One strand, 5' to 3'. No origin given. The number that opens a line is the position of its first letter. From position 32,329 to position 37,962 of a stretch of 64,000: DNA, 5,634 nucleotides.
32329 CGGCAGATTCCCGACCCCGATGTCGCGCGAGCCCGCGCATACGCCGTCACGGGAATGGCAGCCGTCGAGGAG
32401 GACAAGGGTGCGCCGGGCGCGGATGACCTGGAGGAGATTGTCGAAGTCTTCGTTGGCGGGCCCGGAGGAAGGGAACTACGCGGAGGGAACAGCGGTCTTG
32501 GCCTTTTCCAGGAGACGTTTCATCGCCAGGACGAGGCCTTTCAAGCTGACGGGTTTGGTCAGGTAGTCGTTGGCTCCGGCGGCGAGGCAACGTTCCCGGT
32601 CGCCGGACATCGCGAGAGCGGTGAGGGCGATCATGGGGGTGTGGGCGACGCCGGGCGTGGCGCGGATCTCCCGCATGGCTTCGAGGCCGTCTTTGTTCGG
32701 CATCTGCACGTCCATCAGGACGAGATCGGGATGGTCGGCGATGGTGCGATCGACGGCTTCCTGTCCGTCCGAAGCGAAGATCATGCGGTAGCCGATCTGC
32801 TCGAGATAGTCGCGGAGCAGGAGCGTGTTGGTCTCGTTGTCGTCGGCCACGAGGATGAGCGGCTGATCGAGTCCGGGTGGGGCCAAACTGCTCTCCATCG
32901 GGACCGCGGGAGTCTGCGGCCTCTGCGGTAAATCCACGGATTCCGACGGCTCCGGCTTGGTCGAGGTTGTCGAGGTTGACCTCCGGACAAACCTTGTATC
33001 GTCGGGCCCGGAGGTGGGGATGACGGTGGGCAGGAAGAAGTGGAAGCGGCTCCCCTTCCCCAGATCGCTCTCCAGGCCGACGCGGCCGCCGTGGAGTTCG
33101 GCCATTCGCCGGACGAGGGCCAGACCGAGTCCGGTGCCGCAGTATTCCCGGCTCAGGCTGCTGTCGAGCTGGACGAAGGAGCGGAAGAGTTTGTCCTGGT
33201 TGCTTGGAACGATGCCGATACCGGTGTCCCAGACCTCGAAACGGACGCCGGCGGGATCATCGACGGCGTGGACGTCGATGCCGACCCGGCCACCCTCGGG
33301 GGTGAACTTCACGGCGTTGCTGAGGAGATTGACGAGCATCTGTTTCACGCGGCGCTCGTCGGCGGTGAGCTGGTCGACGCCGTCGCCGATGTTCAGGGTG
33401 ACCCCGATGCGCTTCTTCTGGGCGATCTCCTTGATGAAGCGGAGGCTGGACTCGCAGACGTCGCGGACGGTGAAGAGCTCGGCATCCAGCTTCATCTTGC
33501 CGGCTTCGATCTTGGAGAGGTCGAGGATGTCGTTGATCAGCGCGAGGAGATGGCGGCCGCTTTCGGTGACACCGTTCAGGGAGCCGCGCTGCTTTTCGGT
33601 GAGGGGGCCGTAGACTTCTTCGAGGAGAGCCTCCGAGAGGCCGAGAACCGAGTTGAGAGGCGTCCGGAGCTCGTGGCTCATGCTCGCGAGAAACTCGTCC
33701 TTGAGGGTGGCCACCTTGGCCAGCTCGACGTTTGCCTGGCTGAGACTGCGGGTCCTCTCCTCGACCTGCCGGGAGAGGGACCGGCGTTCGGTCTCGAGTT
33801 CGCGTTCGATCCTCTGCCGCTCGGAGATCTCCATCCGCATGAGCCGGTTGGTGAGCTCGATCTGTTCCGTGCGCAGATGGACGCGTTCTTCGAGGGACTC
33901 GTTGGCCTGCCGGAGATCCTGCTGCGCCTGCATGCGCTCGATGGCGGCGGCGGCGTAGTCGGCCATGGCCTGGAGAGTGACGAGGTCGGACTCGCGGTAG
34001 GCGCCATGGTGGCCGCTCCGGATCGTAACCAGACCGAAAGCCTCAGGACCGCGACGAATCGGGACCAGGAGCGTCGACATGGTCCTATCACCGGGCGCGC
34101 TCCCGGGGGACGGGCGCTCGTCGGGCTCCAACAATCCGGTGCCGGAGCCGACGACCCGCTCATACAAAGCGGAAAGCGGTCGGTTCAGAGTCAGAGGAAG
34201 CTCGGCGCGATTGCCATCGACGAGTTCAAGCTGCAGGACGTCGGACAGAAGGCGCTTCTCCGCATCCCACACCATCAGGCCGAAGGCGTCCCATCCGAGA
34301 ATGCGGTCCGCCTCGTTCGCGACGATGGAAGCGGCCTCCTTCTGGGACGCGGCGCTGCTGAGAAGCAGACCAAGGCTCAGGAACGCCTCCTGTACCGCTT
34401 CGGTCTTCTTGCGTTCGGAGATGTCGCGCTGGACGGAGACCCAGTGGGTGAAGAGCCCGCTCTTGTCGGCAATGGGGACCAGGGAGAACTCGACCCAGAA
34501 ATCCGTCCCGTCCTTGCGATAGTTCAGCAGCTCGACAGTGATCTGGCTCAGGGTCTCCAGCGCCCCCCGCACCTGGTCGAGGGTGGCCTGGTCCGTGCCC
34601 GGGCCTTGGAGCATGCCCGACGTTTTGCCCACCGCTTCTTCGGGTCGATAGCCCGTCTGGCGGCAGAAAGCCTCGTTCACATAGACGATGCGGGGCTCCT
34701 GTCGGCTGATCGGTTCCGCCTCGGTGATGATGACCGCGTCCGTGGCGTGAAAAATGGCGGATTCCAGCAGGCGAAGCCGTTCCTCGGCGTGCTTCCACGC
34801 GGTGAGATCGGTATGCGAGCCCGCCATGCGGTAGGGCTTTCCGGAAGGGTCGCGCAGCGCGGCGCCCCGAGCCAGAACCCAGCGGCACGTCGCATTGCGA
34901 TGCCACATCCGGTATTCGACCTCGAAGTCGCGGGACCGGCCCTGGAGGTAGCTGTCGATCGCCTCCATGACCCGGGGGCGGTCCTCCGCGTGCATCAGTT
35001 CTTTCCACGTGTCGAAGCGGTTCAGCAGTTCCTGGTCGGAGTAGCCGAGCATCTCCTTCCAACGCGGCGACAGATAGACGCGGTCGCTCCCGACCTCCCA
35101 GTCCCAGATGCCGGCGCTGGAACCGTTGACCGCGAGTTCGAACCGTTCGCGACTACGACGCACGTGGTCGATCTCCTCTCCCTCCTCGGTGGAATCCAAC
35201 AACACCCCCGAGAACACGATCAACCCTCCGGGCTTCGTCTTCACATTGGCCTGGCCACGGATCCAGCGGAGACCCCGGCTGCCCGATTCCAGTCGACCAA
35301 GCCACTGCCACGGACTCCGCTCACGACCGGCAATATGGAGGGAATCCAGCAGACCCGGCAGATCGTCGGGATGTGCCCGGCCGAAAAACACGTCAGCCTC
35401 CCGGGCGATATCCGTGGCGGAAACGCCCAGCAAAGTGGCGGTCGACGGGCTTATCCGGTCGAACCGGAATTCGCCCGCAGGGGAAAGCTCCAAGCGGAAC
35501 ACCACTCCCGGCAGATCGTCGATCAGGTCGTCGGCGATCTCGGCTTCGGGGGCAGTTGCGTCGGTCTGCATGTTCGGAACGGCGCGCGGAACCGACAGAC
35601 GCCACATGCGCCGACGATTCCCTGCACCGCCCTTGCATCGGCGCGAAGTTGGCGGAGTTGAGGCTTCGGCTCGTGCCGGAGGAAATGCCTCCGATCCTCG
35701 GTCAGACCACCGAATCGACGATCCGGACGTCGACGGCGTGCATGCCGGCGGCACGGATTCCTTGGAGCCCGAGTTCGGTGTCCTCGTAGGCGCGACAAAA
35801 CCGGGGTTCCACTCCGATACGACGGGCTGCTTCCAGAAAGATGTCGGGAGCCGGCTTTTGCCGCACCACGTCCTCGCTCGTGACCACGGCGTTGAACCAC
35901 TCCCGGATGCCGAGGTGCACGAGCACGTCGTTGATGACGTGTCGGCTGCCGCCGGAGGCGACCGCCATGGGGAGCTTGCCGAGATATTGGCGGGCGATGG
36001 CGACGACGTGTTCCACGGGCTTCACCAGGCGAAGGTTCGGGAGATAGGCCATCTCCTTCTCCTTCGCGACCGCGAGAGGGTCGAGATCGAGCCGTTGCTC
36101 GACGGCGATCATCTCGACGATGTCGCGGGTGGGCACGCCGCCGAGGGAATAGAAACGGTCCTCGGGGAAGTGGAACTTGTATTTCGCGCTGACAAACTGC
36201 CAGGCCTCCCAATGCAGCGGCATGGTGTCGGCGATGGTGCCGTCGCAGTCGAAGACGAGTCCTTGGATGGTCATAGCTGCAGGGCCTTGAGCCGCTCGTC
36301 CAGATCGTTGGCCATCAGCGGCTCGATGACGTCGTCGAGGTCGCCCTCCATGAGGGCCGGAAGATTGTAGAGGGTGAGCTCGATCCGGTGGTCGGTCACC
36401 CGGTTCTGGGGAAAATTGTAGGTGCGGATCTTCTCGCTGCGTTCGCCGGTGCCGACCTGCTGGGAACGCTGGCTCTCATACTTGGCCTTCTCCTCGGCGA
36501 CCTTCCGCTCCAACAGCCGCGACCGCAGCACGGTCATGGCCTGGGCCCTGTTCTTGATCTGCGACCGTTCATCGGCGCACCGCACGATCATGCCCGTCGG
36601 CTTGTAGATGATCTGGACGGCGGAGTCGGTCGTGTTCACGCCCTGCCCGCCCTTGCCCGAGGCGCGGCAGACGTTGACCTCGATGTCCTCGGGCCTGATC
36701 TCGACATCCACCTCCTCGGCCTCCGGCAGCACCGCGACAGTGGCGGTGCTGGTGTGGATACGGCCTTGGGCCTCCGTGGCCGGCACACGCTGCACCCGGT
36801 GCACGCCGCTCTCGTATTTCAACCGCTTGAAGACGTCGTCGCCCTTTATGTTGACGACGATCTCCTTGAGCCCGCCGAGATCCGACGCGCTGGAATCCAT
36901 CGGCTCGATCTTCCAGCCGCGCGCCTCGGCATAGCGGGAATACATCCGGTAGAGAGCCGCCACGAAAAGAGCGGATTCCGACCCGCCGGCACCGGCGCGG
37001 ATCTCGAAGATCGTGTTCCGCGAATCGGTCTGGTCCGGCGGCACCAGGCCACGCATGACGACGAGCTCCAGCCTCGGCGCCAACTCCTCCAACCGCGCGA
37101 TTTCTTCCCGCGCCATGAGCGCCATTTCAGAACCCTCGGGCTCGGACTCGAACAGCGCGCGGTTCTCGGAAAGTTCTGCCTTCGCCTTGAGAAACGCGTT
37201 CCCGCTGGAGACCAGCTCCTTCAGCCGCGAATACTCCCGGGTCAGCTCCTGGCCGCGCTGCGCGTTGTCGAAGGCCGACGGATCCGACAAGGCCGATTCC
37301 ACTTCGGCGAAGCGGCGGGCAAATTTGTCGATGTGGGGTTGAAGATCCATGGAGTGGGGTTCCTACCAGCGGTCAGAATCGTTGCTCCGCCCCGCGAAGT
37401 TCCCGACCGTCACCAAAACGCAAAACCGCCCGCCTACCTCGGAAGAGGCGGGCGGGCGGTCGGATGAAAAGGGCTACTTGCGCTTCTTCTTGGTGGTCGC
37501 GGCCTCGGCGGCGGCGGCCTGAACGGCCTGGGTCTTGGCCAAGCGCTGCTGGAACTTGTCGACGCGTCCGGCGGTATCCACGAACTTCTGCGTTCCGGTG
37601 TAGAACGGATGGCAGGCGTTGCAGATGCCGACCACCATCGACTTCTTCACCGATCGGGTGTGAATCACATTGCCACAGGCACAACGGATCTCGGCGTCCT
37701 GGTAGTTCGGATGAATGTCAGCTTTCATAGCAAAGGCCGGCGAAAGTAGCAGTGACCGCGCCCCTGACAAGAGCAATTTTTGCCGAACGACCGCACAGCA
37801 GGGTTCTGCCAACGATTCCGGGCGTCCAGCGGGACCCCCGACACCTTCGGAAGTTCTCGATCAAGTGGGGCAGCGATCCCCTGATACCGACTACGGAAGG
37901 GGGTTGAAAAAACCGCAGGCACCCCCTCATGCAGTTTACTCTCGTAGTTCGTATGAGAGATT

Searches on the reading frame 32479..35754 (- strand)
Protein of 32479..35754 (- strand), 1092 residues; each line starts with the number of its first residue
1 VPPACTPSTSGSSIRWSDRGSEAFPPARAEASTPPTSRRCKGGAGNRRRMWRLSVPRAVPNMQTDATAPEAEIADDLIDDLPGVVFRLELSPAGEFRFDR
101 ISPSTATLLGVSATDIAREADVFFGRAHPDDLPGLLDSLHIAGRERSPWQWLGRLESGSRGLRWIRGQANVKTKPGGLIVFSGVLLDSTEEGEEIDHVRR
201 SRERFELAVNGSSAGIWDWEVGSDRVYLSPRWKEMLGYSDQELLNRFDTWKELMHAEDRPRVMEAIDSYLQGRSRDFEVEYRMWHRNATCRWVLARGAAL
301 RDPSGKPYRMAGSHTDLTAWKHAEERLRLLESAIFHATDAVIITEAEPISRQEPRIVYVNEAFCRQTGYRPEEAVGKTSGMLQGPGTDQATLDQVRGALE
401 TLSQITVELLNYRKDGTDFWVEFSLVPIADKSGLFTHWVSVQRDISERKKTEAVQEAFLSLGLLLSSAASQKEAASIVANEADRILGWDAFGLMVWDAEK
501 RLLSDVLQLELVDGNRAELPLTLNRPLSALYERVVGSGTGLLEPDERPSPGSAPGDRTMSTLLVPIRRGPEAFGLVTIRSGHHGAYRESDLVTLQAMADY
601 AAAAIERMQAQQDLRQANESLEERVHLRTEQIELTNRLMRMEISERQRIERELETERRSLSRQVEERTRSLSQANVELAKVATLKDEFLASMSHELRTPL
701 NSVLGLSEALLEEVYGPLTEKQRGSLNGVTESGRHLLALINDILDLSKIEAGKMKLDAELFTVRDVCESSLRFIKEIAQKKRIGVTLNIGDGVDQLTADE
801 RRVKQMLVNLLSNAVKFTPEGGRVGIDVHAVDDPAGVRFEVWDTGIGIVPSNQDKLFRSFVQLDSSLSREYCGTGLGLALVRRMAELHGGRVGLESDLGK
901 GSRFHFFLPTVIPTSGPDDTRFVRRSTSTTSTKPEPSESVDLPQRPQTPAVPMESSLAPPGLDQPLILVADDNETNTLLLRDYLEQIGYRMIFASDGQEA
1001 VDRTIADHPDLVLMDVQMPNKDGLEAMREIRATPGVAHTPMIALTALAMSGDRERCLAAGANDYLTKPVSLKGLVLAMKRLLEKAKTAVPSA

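Call 49: search_protein_families(library=pfam, proteins=[window:32479-35754:-], max_evalue=0.0001)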
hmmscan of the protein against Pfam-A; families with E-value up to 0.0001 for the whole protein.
window:32479-35754:- (1092 aa): 10 families
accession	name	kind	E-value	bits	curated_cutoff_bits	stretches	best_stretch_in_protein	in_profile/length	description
PF08447.18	PAS_3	-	8.9e-42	141.7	25.6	2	226-313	2-88/89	PAS fold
PF02518.31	HATPase_c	-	3.8e-28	98.6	26.4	1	799-910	2-109/111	Histidine kinase-, DNA gyrase B-, and HSP90-like ATPase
PF00072.30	Response_reg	-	3.9e-26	91.8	30.2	1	967-1077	1-109/111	Response regulator receiver domain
PF13426.13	PAS_9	-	5.3e-24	84.9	27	1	355-447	12-103/103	PAS domain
PF00512.31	HisKA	-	8.2e-22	77.5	26.9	1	685-752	2-66/66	His Kinase A (phospho-acceptor) domain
PF00989.32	PAS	-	2.5e-19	69.8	22.6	1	355-445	22-113/113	PAS fold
PF08448.16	PAS_4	-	6.5e-17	62.2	23.1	2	355-449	16-109/110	PAS fold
PF13492.12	GAF_3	-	1.5e-09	38.8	27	1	471-607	2-129/129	GAF domain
PF13188.13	PAS_8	-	4e-08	33.3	21.8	0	336-377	9-45/65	PAS domain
PF13185.12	GAF_2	-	1.7e-07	32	28.6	1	469-606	2-136/136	GAF domain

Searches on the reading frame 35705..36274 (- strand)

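Call 49: search_protein_families(library=pfam, proteins=[window:35705-36274:-], max_evalue=0.0001)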
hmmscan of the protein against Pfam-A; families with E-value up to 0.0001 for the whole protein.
window:35705-36274:- (190 aa): 2 families
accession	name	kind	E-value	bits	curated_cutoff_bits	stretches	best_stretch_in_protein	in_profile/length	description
PF13419.12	HAD_2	-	7.3e-25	88.5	23.8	1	7-181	2-176/178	Haloacid dehalogenase-like hydrolase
PF00702.32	Hydrolase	-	1e-22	81.9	26.4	1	3-177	1-191/191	haloacid dehalogenase-like hydrolase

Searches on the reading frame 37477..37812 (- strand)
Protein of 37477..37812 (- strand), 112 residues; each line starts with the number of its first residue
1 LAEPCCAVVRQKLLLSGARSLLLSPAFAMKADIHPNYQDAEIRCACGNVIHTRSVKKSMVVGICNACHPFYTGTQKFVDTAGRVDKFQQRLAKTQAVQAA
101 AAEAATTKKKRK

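Call 49: search_protein_families(library=pfam, proteins=[window:37477-37812:-], max_evalue=0.0001)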
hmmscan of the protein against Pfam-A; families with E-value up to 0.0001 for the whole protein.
window:37477-37812:- (112 aa): 1 family
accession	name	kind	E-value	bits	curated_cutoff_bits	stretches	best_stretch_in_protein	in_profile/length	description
PF01197.23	Ribosomal_L31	-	2.5e-29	101.7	27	1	29-91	1-64/65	Ribosomal protein L31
